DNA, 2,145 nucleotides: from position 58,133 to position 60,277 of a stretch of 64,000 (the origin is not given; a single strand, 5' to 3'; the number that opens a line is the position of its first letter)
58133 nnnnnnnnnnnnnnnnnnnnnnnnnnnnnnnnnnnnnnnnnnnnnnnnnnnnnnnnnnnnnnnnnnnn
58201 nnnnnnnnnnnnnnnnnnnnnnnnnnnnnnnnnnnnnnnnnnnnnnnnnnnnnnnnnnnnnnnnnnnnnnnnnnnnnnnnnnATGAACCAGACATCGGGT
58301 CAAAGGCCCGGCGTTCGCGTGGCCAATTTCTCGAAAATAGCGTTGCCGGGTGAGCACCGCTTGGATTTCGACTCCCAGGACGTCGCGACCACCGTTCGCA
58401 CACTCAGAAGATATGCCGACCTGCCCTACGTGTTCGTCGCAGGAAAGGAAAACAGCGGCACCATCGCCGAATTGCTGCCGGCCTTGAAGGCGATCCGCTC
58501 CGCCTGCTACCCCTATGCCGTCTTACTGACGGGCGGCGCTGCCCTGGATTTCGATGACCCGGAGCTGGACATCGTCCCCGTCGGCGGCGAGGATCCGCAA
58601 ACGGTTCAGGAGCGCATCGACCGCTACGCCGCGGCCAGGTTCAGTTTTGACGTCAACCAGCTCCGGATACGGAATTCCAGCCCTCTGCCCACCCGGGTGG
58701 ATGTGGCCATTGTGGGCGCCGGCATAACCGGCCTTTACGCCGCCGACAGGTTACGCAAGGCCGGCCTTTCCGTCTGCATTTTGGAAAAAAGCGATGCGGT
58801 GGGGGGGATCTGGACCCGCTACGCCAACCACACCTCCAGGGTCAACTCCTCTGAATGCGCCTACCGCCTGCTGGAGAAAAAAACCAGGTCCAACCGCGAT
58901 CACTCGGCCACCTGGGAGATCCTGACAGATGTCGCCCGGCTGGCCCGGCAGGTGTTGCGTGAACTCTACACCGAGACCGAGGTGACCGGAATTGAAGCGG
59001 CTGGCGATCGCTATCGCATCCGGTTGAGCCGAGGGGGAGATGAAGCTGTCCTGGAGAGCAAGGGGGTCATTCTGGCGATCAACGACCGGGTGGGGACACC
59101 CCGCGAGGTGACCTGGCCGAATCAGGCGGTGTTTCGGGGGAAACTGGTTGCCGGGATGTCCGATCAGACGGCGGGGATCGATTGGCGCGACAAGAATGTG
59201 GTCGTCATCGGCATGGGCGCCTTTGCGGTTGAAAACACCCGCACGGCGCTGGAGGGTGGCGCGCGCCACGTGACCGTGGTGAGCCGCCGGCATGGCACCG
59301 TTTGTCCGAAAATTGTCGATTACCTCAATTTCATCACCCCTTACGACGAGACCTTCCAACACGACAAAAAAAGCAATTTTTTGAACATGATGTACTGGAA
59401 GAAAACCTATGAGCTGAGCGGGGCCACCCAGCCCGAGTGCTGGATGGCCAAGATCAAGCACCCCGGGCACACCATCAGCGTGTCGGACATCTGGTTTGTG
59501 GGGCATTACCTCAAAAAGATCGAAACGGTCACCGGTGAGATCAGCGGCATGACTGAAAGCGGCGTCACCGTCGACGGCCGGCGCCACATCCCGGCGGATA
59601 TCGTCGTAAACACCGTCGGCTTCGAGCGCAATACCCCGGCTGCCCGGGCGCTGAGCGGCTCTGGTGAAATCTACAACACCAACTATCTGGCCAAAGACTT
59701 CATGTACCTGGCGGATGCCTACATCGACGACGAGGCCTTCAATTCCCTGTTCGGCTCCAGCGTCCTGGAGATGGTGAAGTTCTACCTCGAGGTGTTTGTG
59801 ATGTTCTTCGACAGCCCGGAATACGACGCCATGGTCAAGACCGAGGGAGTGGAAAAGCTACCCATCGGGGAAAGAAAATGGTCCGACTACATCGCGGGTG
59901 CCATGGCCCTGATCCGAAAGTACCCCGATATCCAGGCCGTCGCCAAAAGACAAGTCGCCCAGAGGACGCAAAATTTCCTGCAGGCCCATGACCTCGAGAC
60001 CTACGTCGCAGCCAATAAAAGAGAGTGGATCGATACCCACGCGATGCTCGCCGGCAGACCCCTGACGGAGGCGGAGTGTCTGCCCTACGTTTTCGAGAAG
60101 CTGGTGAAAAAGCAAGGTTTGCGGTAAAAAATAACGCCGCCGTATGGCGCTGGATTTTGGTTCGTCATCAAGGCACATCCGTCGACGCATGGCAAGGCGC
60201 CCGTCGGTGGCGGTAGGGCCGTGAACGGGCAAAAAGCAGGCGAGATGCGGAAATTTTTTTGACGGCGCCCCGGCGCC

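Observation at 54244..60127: Compact orphan biosynthetic operon: AT-carrier-KS-carrier PKS-like megasynthase, MetE-type Zn thiol-alkyltransferase homolog, extended flavin monooxygenase-like enzyme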

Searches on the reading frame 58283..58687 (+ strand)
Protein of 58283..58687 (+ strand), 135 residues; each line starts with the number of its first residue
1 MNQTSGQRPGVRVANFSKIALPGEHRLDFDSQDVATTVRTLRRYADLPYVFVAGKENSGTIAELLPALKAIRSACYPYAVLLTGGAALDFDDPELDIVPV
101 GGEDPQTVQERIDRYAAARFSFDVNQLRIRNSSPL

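Call 62: search_protein_families(library=pfam, proteins=[window:58283-58687:+], max_evalue=0.1)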
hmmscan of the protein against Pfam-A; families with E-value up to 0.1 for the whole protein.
window:58283-58687:+ (135 aa): 0 families

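Call 78: predict_structure(alignment_id=A4)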
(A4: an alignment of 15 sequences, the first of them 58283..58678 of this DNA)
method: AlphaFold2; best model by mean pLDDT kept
length: 132 residues; sequences in the alignment: 15
mean_pLDDT: 74.8   pTM: 0.71
mean pLDDT of the five models: 74.8, 74.0, 73.8, 73.6, 73.0
residues with pLDDT >= 90: 0; 70-90: 101; 50-70: 14; < 50: 17
segments of 3 or more residues with pLDDT < 50: 1-7, 123-132
pLDDT, mean of each block of 10 residues (from residue 1): 42 85 73 82 81 86 83 73 84 82 84 81 46 36
secondary structure, 60 per line:
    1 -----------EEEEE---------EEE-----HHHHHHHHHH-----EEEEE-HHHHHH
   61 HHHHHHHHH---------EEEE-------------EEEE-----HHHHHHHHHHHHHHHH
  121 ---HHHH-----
elements in order: E12-16 E26-28 H34-43 E49-53 H55-69 E79-82 E96-99 H105-120 H124-127

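Call 80: fold_search(model_id=the predicted structure, library=pdb)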
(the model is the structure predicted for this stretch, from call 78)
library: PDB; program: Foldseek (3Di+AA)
matches with E <= 10: 1080; with E <= 0.001: 0
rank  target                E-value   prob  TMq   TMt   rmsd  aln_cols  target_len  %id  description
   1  3e27_B                1.3e-03  0.96  0.36  0.28  10.8       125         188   14  Nicotinic acid mononucleotide (NaMN) adenylyltransferase from Bacillus anthracis: product complex (released 2008-09-09)
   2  3e27_D                4.1e-03  0.94  0.36  0.27   7.1       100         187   16  Nicotinic acid mononucleotide (NaMN) adenylyltransferase from Bacillus anthracis: product complex (released 2008-09-09)
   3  2qtr_A                6.1e-03  0.90  0.36  0.27   8.2       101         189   16  Crystal Structure of Nicotinate Mononucleotide Adenylyltransferase (released 2008-07-15)
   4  3e27_A                6.5e-03  0.85  0.36  0.27  10.8       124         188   14  Nicotinic acid mononucleotide (NaMN) adenylyltransferase from Bacillus anthracis: product complex (released 2008-09-09)
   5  1kaq_A                7.4e-03  0.84  0.34  0.26  10.9       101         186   15  Structure of Bacillus subtilis Nicotinic Acid Mononucleotide Adenylyl Transferase (released 2002-07-12)
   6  6y3x_A                1.2e-02  0.77  0.37  0.10   6.6       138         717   12  Crystal structure of the Francisella novicida lysine decarboxylase LdcF (released 2021-01-27)
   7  1kaq_E                1.7e-02  0.75  0.34  0.27   9.1        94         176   15  Structure of Bacillus subtilis Nicotinic Acid Mononucleotide Adenylyl Transferase (released 2002-07-12)
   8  3mla_B                2.3e-02  0.44  0.30  0.24  11.2       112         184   16  BaNadD in complex with inhibitor 1_02 (released 2010-07-28)
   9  5deo_C                2.8e-02  0.66  0.36  0.29  10.4       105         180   17  Mycobacterium abscessus NadD in complex with nicotinic acid adenine dinucleotide (released 2016-08-24)
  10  9fyb_A                3.4e-02  0.54  0.32  0.25  10.4        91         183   15  Structural Insights into the NMN Complex of Nicotinate Nucleotide Adenylyltransferase from Enterococcus faecium via Co (released 2024-07-17)
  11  3mla_A                3.4e-02  0.44  0.31  0.24  11.3       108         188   18  BaNadD in complex with inhibitor 1_02 (released 2010-07-28)
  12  3mmx_F                3.4e-02  0.38  0.29  0.24  11.5       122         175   16  Bacillus anthracis NadD (baNadD) in complex with compound 1_02_3 (released 2010-07-28)
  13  3mmx_E                3.6e-02  0.60  0.34  0.27   8.6       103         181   16  Bacillus anthracis NadD (baNadD) in complex with compound 1_02_3 (released 2010-07-28)
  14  3mlb_B                3.8e-02  0.25  0.27  0.21  10.9       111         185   16  BaNadD in complex with inhibitor 1_02_1 (released 2010-07-28)
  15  5db4_B                4.1e-02  0.54  0.30  0.25  10.2        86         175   22  Mycobacterium abscessus NadD in complex with Mg-ATP, space group I41 (released 2016-08-24)
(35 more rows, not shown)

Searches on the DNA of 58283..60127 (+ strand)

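Call 61: search_rna_families(source=L084, threshold=evalue, max_evalue=0.1)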
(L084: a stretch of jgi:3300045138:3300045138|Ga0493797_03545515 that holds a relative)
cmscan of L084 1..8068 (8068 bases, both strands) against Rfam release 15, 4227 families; matches with E-value up to 0.1: 0.
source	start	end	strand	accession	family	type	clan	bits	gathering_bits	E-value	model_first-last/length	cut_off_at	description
